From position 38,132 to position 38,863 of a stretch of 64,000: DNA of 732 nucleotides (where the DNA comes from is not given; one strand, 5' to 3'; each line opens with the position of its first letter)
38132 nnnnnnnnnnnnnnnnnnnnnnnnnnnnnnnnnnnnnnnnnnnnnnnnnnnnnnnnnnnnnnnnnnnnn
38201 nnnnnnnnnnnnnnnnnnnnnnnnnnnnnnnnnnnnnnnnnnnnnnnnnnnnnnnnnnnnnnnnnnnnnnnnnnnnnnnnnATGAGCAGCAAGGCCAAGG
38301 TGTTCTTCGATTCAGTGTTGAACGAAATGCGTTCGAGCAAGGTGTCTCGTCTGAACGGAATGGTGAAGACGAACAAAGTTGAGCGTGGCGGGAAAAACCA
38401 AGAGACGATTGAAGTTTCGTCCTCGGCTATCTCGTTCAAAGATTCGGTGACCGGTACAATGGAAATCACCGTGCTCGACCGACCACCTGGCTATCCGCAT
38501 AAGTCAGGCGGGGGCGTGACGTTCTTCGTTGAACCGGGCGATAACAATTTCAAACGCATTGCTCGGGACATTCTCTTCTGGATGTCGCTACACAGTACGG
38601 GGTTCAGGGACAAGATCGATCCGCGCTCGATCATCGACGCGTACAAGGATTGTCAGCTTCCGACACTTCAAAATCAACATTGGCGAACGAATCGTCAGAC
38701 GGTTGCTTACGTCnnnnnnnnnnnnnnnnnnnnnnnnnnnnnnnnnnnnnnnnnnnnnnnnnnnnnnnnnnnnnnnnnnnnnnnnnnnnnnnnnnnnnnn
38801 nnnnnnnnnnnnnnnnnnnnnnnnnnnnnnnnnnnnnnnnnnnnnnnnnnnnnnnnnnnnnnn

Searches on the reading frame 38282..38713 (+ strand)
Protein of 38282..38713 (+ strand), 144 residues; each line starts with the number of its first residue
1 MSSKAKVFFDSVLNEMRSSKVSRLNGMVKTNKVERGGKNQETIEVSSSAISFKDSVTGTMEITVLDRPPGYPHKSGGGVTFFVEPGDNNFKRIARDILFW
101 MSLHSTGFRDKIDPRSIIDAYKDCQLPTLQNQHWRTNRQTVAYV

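Call 34: search_protein_families(library=pfam, alignment_id=A3, max_evalue=0.001)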
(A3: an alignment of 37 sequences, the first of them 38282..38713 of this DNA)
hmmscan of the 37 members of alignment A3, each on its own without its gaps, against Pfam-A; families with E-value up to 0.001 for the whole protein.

A. member 1, window:38282-38713:+ (144 aa): 0 families

B. families by the number of members that match (of 37 scanned): 12 families
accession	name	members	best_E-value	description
PF00160.26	Pro_isomerase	1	2.8e-48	Cyclophilin type peptidyl-prolyl cis-trans isomerase/CLD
PF24027.1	DUF7338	1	2.8e-32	Family of unknown function (DUF7338)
PF24240.1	DUF7448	1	1.1e-26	Domain of unknown function (DUF7448)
PF12694.12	cpYpsA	1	3.4e-10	Circularly permutated YpsA SLOG family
PF03118.21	RNA_pol_A_CTD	1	4.7e-09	Bacterial RNA polymerase, alpha chain C terminal domain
PF00176.29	SNF2-rel_dom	1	4.7e-09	SNF2-related domain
PF13309.12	HTH_22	1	0.0001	HTH domain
PF04467.17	DUF483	1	0.00011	Protein of unknown function (DUF483)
PF08279.18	HTH_11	1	0.00015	HTH domain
PF04851.21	ResIII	1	0.0003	Type III restriction enzyme, res subunit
PF00271.37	Helicase_C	1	0.00051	Helicase conserved C-terminal domain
PF13200.12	DUF4015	1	0.00096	Putative glycosyl hydrolase domain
